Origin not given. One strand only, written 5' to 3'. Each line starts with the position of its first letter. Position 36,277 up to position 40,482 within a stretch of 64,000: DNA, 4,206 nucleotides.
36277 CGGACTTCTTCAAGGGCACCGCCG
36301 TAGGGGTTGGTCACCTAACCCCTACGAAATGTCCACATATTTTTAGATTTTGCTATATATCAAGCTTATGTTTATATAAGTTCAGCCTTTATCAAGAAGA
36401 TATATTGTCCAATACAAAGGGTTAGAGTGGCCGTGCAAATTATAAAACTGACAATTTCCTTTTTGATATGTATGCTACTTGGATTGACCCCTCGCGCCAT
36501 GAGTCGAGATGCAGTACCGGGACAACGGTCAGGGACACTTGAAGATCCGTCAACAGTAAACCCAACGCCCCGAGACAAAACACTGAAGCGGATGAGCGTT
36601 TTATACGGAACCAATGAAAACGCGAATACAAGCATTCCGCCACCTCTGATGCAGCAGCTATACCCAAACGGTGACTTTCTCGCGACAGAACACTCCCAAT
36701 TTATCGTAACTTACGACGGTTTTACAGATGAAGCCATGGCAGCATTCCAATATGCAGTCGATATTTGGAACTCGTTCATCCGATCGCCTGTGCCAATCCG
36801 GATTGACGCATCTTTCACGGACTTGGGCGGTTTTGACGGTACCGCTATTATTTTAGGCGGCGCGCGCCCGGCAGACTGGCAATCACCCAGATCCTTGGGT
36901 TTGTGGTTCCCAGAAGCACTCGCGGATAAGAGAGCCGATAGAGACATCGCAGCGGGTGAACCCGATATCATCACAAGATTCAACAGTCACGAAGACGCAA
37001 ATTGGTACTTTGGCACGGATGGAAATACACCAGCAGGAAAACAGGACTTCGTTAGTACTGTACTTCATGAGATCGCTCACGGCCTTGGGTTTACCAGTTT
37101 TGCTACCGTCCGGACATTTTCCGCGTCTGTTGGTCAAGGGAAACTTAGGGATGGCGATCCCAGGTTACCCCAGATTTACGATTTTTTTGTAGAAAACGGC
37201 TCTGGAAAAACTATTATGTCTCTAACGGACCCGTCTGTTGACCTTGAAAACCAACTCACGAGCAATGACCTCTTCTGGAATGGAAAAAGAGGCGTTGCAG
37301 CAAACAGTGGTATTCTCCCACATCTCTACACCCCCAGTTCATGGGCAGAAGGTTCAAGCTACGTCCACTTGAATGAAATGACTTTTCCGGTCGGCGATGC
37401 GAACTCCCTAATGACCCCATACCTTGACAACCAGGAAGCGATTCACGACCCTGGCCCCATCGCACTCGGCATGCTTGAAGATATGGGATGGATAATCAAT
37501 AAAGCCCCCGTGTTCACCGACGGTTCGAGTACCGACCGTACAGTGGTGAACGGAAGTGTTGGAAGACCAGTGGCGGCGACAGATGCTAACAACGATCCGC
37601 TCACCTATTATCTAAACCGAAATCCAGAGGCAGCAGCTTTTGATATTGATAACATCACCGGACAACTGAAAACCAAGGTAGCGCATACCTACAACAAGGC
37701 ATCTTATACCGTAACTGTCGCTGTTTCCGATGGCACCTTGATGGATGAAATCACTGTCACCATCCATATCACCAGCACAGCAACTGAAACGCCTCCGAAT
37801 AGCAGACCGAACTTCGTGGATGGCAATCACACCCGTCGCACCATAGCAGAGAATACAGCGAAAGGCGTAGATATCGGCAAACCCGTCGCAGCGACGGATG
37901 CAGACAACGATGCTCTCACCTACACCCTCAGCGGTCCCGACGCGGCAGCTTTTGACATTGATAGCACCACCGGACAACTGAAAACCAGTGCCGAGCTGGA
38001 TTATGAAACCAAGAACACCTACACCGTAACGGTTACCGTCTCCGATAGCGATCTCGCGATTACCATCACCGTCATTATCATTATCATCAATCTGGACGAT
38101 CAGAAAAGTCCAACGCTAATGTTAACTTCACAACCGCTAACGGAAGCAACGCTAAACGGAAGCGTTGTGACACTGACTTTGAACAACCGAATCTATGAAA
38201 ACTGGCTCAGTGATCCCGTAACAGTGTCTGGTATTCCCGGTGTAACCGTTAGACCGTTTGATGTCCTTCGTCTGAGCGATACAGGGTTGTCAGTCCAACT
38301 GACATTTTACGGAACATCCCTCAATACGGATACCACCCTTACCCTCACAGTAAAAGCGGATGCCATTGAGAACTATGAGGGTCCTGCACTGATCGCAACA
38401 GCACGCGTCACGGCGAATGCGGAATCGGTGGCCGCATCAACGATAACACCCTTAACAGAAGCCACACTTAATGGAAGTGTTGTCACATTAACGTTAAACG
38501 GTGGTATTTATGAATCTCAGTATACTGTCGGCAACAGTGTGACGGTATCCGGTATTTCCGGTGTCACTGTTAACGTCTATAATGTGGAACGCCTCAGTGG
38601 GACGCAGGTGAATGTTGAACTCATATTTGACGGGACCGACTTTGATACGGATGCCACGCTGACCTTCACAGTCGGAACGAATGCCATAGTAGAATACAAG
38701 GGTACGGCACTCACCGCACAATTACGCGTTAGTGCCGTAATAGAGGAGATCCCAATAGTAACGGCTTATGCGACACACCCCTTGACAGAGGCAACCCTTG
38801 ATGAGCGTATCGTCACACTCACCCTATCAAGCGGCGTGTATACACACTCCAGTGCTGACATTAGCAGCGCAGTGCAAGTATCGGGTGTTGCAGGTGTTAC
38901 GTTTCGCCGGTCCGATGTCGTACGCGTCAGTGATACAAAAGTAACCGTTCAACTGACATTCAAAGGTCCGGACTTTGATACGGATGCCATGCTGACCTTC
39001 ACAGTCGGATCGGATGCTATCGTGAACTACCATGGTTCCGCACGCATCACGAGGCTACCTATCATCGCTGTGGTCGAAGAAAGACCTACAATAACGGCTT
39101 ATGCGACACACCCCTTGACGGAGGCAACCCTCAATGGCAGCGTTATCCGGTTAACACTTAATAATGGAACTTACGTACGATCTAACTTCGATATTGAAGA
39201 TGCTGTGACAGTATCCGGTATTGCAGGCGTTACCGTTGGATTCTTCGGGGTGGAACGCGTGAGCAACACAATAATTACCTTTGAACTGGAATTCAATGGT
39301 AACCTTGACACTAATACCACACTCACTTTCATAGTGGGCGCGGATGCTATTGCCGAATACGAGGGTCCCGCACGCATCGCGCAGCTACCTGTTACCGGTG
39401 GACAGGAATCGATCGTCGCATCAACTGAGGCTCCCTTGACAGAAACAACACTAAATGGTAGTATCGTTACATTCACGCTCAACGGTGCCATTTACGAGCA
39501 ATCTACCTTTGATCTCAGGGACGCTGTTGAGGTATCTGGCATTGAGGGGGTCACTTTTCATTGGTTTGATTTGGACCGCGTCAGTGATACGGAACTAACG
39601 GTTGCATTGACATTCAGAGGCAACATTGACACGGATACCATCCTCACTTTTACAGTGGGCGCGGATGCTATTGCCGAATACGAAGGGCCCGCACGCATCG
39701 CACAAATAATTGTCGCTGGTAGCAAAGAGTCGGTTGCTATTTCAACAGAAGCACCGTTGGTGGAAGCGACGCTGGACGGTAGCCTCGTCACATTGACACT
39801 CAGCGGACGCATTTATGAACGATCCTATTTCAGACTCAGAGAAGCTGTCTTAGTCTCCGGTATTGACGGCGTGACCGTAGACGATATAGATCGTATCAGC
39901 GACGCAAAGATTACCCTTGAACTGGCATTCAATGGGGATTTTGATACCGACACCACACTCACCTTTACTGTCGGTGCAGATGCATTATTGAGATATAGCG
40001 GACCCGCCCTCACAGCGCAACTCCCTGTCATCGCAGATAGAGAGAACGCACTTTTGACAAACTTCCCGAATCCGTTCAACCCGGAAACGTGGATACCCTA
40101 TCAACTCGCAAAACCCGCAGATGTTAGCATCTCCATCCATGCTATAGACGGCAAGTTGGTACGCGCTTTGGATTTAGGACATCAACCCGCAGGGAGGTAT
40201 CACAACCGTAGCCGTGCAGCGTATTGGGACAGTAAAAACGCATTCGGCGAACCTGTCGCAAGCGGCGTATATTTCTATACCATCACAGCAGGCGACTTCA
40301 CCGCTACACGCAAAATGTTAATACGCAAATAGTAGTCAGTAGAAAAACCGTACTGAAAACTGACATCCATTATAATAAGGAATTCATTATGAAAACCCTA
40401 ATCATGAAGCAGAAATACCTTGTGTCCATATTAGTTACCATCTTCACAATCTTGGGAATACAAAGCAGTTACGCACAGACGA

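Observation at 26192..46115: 20-kb same-strand island of five giant mosaic surface proteins with T9SS-type sorting tails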

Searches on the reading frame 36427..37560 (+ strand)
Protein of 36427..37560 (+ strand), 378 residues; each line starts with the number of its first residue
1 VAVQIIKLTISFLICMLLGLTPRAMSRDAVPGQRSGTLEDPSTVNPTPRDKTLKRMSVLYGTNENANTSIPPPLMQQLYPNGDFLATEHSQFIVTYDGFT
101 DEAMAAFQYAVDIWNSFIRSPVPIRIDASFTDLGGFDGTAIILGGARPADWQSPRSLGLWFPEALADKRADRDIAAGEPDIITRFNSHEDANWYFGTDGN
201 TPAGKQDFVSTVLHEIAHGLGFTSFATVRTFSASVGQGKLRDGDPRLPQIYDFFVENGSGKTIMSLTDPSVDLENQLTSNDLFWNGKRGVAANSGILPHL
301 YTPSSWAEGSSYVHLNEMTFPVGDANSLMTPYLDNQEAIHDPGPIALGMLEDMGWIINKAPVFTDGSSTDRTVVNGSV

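Call 52: search_solved_structures(query=window:36427-37560:+, max_evalue=1, show_alignments=1)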
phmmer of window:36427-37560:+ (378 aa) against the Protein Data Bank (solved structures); distinct sequences matched with E-value up to 1: 0.
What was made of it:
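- On Metzincin / NF038122 metalloprotease: No PDB sequence match (call 52).
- Closest known: NF038122 'LGF' family metalloproteases. Different: There is no PDB sequence match (call 52).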

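Call 78: find_related_loci(query=window:36427-37560:+, collection=genome_contigs, flank=10000)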
Query window:36427-37560:+ (378 aa) in genome_contigs; peptide patterns used: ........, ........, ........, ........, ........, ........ (x = any residue, [..] = any of these).
387 stretches matched a pattern; 310 encode a relative of the query (tblastn E <= 1e-3); the best 80 are kept; 80 distinct loci.
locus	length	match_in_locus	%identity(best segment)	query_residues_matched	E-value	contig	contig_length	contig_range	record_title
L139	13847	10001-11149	76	1-378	0e+0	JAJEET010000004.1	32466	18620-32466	MAG: Candidatus Poribacteria bacterium isolate p16x34bins.5 k141_420783, whole genome shotgun sequence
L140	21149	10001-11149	75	1-378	0e+0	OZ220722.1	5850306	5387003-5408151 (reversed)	MAG: Candidatus Poribacteria bacterium isolate 09e4b887-e8cc-4912-b364-6afc626817b5 genome assembly, chromosome: 1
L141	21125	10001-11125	77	8-378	0e+0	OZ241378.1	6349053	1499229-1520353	MAG: Candidatus Poribacteria bacterium isolate 8f0f5501-85a9-4e66-9deb-4e7c08d09c04 genome assembly, chromosome: 1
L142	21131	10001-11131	76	8-378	0e+0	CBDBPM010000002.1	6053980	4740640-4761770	MAG: Candidatus Poribacteria bacterium isolate 2ce76e30-9b7a-4682-b141-86baa08e5e2a genome assembly, contig: contig_2, w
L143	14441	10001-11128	76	8-378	0e+0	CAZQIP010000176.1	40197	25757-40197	MAG TPA_asm: uncultured bacterium isolate SRP338948_co1_32 genome assembly, contig: k141_469959, whole genome shotgun se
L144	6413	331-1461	76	8-378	0e+0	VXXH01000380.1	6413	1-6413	MAG: Candidatus Poribacteria bacterium isolate SB0668_bin_37 NODE_5686_length_6413_cov_8.123152, whole genome shotgun se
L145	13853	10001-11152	75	1-378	0e+0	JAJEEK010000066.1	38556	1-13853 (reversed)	MAG: Candidatus Poribacteria bacterium isolate p16x34bins.28 k141_927219, whole genome shotgun sequence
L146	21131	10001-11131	76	6-378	0e+0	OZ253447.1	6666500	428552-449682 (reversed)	MAG: Candidatus Poribacteria bacterium isolate c3a381aa-0ed9-4b9f-99fb-31763fcdc289 genome assembly, chromosome: 1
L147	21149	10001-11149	74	1-378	0e+0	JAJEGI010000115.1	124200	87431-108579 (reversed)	MAG: Candidatus Poribacteria bacterium isolate p16x44bins.54 k141_149412, whole genome shotgun sequence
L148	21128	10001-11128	76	8-378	0e+0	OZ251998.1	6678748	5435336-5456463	MAG: Candidatus Poribacteria bacterium isolate 8f110123-501e-42ad-9d55-583bbc997c7d genome assembly, chromosome: 1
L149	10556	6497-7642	74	1-378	0e+0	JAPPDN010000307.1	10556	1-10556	MAG: Candidatus Poribacteria bacterium isolate IRC4_bin_27 NODE_3237_length_10556_cov_5.2915, whole genome shotgun seque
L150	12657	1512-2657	73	1-378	0e+0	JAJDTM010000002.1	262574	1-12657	MAG: Candidatus Poribacteria bacterium isolate jk18x1bzbins.25 k141_431015, whole genome shotgun sequence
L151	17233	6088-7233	73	1-378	0e+0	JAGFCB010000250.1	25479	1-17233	MAG: Candidatus Poribacteria bacterium isolate SB0101 contig_30971, whole genome shotgun sequence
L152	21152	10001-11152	64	1-377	1e-164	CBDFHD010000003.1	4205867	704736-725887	MAG: Candidatus Poribacteria bacterium isolate 3ddb7f14-4d05-4080-9b3f-f5d75a2c5508 genome assembly, contig: contig_3, w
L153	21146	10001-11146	62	1-374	1e-158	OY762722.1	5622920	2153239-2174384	MAG: Candidatus Poribacteria bacterium isolate ed6806d3-dd7a-4409-98ee-5b7e1ebe3502 genome assembly, chromosome: 1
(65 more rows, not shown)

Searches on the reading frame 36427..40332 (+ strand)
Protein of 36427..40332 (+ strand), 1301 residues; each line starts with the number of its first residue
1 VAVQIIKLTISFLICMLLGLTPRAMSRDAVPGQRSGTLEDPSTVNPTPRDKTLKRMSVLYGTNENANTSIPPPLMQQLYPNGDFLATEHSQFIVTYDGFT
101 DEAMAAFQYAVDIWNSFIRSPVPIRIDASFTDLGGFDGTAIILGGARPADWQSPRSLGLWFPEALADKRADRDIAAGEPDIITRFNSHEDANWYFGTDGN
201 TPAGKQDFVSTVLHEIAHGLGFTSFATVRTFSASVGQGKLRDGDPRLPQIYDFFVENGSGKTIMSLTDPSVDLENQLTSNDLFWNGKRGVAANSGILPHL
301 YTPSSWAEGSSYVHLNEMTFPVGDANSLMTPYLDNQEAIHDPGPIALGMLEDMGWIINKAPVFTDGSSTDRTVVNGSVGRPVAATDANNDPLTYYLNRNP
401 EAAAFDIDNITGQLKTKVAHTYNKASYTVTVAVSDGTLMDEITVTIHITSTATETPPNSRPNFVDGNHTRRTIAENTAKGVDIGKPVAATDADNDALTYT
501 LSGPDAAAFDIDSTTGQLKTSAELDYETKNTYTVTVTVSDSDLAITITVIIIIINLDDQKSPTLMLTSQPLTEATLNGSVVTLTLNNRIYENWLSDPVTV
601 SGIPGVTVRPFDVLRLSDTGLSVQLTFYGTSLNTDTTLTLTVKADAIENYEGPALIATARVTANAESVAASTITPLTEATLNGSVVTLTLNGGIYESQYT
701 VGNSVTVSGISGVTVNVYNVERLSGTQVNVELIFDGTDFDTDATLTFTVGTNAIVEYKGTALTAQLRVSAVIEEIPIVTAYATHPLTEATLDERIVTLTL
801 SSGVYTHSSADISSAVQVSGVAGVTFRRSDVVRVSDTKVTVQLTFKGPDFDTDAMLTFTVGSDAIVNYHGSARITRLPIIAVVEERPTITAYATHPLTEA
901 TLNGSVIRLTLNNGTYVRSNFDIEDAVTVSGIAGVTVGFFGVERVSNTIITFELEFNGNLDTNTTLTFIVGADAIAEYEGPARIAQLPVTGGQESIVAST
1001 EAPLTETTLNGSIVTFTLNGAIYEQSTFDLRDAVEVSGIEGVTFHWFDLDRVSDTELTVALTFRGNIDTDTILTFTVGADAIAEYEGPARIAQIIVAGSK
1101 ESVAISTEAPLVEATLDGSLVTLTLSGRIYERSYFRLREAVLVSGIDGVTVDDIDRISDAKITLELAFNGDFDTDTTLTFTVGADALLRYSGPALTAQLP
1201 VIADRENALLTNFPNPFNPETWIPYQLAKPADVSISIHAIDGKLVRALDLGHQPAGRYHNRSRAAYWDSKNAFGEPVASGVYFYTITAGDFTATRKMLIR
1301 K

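Call 5: search_protein_families(library=pfam, proteins=[window:36427-40332:+], max_evalue=0.01)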
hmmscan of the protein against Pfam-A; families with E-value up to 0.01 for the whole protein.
window:36427-40332:+ (1301 aa): 7 families
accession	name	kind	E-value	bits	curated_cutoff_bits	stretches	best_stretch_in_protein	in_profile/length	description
PF00028.23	Cadherin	-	2.7e-16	60.2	28.8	2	472-551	4-90/93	Cadherin domain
PF13860.13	FlgD_ig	-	1.1e-06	29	27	1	1225-1288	16-75/79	FlgD Ig-like domain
PF23592.1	Cadherin_CELSR2_9th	-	2e-06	28.2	36.8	0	481-541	27-88/100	CELSR2-like, ninth cadherin domain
PF25374.1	Cadherin_FAT4_N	-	2.9e-06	27.9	35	1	494-551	25-83/85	FAT4-like, N-terminal cadherin-like domain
PF00801.26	PKD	-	0.00013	22.3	23.5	0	479-541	9-68/80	PKD domain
PF18962.6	Por_Secre_tail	-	0.00088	20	27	0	1213-1299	2-75/75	Secretion system C-terminal sorting domain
PF25158.1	ABCA11_C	-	0.0016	18.7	27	0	786-804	11-29/55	ABC transporter A family member 11-like, C-terminal domain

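Call 6: search_protein_families(library=ncbifam, proteins=[window:36427-40332:+], max_evalue=0.01)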
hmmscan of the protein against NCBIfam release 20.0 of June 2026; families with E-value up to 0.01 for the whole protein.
window:36427-40332:+ (1301 aa): 6 families
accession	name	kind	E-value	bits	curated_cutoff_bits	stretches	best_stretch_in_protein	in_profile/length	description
NF038122.1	metallo_LGF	subfamily_domain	3.1e-13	50.4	80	2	174-355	113-273/274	NF038122 family metalloprotease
TIGR04183.1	Por_Secre_tail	domain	1.2e-06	28.4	23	1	1213-1299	2-71/72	T9SS type A sorting domain-containing protein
NF052323.1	T9SSA_dep_M6i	equivalog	5.7e-06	24.6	600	1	1212-1297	960-1035/1043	T9SS-dependent M6-like inactivated metalloprotease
NF033707.1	T9SS_sortase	equivalog_domain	3.2e-05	21.8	420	1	1210-1288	999-1077/1095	type IX secretion system sortase PorU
NF038186.1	YPDG_rpt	domain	0.0005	21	40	0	397-448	45-98/98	YPDG domain-containing protein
NF005176.1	PRK06655.1-1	equivalog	0.0009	19.2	230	1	1231-1289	97-150/197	flagellar hook assembly protein FlgD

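Call 89: find_homologous_proteins(query=window:36427-40332:+, max_evalue=1e-20)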
Query window:36427-40332:+ (1301 aa): 1513 proteins with E <= 1e-20 among 8000 candidates; the best 120 are listed.
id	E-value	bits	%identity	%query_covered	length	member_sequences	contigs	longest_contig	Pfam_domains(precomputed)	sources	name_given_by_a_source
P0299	0.0e+0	2865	100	100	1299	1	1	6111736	PF25374.1,PF23592.1,PF00028.24,PF13860.13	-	-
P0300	0.0e+0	2775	77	93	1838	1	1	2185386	PF25374.1,PF23592.1,PF00028.24,PF13860.13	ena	-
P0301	0.0e+0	2759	75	93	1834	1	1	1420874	PF25374.1,PF23592.1,PF00028.24,PF13860.13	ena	-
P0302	0.0e+0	2745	78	92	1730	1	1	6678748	PF25374.1,PF23592.1,PF00028.24,PF13860.13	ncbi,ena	-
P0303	0.0e+0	2735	77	93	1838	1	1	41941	PF25374.1,PF23592.1,PF00028.24,PF13860.13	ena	-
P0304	0.0e+0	2715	77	93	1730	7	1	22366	PF25374.1,PF23592.1,PF00028.24,PF13860.13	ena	-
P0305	0.0e+0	2699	74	93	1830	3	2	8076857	PF25374.1,PF12535.14,PF23592.1,PF00028.24,PF13860.13,PF08522.17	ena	-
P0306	0.0e+0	2651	77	93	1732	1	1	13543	PF25374.1,PF23592.1,PF00028.24,PF13860.13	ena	-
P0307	0.0e+0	2645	77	92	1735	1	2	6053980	PF25374.1,PF23592.1,PF00028.24,PF13860.13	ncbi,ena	-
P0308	0.0e+0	2643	76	92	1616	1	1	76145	PF25374.1,PF23592.1,PF00028.24,PF13860.13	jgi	-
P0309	0.0e+0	2639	78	87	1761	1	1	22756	PF25374.1,PF23592.1,PF00028.24,PF13860.13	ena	-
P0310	0.0e+0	2633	76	93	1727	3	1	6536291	PF25374.1,PF23592.1,PF00028.24,PF13860.13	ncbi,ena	-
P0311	0.0e+0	2631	77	93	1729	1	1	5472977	PF25374.1,PF23592.1,PF00028.24,PF13860.13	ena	-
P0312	0.0e+0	2628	76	93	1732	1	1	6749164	PF25374.1,PF23592.1,PF00028.24,PF13860.13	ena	-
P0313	0.0e+0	2627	77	93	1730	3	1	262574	PF17963.8,PF23592.1,PF00028.24,PF13860.13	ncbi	-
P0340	0.0e+0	2414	81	93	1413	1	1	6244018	PF25374.1,PF23592.1,PF00028.24,PF13860.13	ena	-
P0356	0.0e+0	2299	82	99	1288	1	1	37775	PF25374.1,PF23592.1,PF00028.24,PF13860.13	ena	-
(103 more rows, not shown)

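Call 90: find_encoding_contigs(protein=P0340, flank=10000, max_places=3)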
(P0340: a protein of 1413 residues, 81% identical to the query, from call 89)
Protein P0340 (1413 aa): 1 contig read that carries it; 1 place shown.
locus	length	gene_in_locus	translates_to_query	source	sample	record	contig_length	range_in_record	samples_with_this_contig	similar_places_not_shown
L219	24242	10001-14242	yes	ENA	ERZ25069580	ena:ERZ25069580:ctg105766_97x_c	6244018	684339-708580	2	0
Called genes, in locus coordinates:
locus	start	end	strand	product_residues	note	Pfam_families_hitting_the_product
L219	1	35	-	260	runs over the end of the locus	PF13385:Laminin_G_3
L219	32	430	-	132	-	-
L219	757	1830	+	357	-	-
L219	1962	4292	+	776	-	PF16586:DUF5060, PF13204:Apiosidase, PF18310:DUF5605 (weak), PF00801:PKD, PF18911:PKD_4, PF13385:Laminin_G_3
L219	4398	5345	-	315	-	PF02481:DNA_processg_A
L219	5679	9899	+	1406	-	PF13855:LRR_8, PF13306:LRR_5 (weak), PF13855:LRR_8, PF00028:Cadherin, PF17963:Big_9 (weak), PF00028:Cadherin, PF17963:Big_9 (weak), PF00932:LTD, +9 more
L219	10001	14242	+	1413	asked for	PF23592:Cadherin_CELSR2_9th (faint), PF25374:Cadherin_FAT4_N (faint), PF00028:Cadherin, PF13860:FlgD_ig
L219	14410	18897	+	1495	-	PF07494:Reg_prop (faint), PF21544:PorZ_N_b_propeller (faint)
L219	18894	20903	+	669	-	-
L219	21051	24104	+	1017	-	PF04542:Sigma70_r2, PF08281:Sigma70_r4_2, PF04545:Sigma70_r4, PF23381:Beta-prop_IFT122_1st, PF24105:Beta-prop_CAF1B_HIR1, PF24807:WD40_CDC20-Fz, PF00400:WD40, PF23381:Beta-prop_IFT122_1st, +82 more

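Call 91: find_encoding_contigs(protein=P0356, flank=10000, max_places=3)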
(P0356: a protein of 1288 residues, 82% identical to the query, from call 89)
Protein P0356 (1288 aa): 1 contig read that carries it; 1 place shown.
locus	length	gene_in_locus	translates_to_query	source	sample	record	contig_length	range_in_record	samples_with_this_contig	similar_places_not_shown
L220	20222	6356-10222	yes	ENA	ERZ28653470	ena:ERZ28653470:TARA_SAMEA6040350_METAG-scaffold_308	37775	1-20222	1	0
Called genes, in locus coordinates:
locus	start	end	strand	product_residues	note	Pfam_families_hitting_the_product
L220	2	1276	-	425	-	?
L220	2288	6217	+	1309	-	PF13855:LRR_8, PF13306:LRR_5, PF13855:LRR_8, PF00028:Cadherin, PF00028:Cadherin, PF00028:Cadherin, PF00932:LTD, PF00404:Dockerin_1, +10 more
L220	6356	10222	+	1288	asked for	PF23592:Cadherin_CELSR2_9th (faint), PF25374:Cadherin_FAT4_N (faint), PF00028:Cadherin, PF13860:FlgD_ig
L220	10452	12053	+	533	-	PF00404:Dockerin_1, PF03712:Cu2_monoox_C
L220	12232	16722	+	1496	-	PF07494:Reg_prop (faint)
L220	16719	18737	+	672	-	-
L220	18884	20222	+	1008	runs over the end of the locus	PF04542:Sigma70_r2, PF04545:Sigma70_r4, PF08281:Sigma70_r4_2, PF25174:Beta-prop_THOC3, PF25175:Beta-prop_WDR5, PF23381:Beta-prop_IFT122_1st, PF00400:WD40, PF23381:Beta-prop_IFT122_1st, +80 more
